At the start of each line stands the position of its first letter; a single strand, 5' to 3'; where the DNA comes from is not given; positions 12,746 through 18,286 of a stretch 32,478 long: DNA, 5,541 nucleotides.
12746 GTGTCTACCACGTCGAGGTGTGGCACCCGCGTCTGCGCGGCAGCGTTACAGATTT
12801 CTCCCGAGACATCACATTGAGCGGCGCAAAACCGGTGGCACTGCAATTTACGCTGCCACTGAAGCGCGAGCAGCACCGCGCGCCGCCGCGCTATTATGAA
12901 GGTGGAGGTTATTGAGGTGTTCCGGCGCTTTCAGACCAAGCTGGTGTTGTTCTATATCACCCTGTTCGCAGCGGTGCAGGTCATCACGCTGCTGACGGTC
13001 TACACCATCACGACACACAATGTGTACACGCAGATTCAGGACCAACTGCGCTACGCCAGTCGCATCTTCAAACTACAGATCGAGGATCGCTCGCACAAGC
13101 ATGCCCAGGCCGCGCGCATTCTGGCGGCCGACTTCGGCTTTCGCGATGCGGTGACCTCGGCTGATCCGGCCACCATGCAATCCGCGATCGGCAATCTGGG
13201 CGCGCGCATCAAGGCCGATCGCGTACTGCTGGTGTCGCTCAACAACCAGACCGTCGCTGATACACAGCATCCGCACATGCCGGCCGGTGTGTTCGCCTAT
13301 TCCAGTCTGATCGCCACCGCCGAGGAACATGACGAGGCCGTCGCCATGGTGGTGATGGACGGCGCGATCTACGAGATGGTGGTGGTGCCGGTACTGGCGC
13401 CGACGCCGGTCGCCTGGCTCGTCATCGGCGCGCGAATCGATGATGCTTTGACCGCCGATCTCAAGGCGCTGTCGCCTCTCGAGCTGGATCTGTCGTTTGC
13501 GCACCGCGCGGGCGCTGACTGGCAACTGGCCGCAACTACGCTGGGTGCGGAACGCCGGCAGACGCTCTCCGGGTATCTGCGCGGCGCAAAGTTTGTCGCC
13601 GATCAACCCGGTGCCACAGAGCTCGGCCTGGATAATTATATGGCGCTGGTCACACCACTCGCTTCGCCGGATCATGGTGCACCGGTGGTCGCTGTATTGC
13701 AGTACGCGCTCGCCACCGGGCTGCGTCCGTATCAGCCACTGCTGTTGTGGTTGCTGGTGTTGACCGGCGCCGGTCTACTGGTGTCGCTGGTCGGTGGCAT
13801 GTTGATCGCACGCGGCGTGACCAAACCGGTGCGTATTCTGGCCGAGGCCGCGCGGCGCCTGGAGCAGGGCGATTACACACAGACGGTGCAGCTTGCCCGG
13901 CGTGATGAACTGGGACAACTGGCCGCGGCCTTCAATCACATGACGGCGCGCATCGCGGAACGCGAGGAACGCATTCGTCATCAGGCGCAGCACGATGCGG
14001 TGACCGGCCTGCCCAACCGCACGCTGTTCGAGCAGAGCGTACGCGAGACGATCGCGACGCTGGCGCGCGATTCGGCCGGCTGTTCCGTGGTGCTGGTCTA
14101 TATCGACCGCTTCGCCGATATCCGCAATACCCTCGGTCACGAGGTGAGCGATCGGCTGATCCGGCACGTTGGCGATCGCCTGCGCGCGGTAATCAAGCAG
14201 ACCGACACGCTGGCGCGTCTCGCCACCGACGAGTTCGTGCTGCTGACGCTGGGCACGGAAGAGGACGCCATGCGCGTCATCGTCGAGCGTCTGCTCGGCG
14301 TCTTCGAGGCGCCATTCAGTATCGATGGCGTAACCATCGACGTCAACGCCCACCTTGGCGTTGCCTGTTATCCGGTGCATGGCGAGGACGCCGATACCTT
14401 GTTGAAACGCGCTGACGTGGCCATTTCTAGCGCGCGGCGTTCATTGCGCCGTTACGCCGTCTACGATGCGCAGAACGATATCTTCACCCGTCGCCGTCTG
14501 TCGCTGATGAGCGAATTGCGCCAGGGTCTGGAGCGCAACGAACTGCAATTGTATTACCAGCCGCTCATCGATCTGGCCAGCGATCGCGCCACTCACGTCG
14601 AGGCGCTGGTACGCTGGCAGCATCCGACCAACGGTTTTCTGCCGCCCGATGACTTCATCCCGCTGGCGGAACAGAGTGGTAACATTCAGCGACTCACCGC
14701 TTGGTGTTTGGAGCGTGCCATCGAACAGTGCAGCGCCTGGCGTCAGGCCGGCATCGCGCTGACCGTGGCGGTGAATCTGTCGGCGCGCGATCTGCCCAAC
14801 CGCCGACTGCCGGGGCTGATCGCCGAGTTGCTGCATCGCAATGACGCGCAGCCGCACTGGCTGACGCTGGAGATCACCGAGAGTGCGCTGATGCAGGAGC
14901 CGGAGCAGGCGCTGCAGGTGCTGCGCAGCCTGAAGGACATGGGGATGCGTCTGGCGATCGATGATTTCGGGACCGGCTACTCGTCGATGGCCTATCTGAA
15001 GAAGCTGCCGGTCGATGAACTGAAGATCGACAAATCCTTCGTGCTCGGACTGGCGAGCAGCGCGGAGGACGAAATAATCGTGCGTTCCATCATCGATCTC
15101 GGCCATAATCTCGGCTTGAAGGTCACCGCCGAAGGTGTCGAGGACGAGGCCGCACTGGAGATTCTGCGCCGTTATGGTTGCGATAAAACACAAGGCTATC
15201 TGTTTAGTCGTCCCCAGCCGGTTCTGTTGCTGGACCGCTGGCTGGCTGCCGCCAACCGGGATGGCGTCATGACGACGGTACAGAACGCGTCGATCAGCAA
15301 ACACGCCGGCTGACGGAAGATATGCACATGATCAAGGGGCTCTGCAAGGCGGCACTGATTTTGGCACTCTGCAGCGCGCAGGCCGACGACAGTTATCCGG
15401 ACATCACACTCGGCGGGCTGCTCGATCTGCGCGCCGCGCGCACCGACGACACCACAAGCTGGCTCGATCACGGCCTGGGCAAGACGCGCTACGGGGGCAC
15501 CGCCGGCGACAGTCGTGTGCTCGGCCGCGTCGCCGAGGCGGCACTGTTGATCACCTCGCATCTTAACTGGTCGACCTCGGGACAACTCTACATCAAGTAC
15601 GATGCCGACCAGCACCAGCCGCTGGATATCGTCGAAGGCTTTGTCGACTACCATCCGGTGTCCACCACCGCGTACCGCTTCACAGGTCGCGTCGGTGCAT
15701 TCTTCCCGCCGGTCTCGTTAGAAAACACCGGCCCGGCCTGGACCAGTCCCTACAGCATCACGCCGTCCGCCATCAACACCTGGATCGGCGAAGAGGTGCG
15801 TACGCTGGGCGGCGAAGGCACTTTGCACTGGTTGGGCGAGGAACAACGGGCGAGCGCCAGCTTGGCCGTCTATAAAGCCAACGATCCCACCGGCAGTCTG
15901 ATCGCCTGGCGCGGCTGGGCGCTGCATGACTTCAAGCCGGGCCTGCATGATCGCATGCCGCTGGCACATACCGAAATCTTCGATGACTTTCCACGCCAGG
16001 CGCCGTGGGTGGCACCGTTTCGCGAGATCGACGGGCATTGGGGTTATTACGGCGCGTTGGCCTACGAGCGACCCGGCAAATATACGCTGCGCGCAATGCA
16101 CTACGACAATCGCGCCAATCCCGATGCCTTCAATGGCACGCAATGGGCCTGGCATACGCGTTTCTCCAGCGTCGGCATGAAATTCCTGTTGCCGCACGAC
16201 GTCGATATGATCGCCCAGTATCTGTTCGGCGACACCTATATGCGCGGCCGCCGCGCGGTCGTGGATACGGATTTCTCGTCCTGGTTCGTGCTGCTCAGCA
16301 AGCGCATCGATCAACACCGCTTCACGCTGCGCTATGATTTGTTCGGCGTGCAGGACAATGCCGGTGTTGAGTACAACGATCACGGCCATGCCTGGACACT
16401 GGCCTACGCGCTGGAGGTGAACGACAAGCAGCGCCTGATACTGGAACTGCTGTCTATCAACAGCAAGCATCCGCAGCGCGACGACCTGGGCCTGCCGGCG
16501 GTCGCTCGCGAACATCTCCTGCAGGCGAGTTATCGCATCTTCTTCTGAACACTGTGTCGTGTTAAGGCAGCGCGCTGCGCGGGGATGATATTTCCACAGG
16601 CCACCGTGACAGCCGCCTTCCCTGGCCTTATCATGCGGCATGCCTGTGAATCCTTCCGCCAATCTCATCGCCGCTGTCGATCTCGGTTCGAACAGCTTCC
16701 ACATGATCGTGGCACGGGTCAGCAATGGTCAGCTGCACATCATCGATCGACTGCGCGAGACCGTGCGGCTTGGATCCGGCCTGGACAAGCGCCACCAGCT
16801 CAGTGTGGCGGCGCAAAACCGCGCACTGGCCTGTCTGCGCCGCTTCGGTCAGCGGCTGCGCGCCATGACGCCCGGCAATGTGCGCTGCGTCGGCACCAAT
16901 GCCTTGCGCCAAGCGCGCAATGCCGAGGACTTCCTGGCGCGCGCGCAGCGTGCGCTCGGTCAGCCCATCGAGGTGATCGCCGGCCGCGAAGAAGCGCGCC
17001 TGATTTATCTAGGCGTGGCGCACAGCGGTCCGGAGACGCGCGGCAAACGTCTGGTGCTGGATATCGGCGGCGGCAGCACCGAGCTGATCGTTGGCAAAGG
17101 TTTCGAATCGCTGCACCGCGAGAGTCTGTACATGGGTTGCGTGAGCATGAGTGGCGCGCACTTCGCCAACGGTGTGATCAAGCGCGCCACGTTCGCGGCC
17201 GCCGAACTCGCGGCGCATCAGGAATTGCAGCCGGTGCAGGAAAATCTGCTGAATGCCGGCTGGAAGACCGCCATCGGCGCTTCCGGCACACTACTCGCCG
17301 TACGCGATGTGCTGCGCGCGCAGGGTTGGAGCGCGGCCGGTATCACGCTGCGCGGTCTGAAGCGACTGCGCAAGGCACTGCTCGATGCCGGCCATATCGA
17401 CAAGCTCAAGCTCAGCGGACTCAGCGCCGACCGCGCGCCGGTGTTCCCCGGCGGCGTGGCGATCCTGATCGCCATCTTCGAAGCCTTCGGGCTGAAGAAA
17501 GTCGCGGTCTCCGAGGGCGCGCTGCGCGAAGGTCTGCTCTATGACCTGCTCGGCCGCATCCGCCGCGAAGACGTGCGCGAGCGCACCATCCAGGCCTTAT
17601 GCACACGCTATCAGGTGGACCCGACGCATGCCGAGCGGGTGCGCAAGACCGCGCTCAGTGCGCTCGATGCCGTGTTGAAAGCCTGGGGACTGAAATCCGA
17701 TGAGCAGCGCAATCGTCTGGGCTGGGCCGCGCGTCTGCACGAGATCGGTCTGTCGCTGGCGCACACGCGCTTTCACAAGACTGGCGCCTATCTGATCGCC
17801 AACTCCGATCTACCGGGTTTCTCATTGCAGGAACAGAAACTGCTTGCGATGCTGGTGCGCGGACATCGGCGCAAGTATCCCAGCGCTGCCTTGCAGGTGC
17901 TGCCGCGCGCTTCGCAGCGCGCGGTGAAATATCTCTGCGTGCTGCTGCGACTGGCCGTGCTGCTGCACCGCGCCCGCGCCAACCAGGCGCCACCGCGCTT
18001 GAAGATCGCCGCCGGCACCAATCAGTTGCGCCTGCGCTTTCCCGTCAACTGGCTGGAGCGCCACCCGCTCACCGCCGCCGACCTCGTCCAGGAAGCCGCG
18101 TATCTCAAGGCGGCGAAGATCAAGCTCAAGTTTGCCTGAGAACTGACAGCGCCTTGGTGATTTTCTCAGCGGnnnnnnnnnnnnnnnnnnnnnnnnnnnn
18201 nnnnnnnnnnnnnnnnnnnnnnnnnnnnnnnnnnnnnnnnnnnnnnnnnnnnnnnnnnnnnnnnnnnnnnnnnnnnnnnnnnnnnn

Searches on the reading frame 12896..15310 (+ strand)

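Call 29: search_protein_families(library=pfam, proteins=[window:12896-15310:+], max_evalue=0.001)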
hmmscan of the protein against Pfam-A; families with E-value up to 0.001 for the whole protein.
window:12896-15310:+ (805 aa): 5 families
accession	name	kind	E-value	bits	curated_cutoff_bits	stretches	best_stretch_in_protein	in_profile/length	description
PF00563.25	EAL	-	3e-78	262.9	31.3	1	540-773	3-236/236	EAL domain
PF00990.26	GGDEF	-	2.6e-34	118.7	23.8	1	364-516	1-157/161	Diguanylate cyclase, GGDEF domain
PF00672.30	HAMP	-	2.5e-15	57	25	1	303-353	1-51/53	HAMP domain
PF14827.12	dCache_3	-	1.6e-11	44.7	25.7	1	46-221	3-186/239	Double sensory domain of two-component sensor kinase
PF05228.19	CHASE4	-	0.00078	20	26.2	0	84-199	24-139/140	CHASE4 domain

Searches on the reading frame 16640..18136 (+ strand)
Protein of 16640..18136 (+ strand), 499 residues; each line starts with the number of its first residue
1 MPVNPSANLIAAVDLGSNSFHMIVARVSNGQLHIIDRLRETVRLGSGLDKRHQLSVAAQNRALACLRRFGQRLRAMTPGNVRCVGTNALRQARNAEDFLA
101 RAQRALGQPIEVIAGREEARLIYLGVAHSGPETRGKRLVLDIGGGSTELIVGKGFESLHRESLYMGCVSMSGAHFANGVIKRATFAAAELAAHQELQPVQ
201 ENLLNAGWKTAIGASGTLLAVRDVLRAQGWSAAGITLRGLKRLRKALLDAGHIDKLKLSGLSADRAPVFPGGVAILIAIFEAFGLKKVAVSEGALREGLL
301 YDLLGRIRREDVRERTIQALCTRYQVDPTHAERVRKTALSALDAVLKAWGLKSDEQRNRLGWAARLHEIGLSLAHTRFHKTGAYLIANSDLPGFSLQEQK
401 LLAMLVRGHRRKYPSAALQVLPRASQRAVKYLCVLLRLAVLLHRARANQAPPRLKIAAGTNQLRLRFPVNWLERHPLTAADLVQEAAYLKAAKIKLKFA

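Call 9: search_protein_families(library=pfam, proteins=[window:16640-18136:+], max_evalue=0.001)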
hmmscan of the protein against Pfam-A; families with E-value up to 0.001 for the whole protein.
window:16640-18136:+ (499 aa): 2 families
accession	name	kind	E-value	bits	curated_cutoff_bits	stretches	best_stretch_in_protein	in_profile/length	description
PF02541.22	Ppx-GppA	-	4.5e-77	259.7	27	1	23-305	1-283/285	Ppx/GppA phosphatase family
PF21447.3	Ppx-GppA_III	-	2.7e-50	171.1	27.3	1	312-485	1-176/177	Ppx/GppA phosphatase, domain III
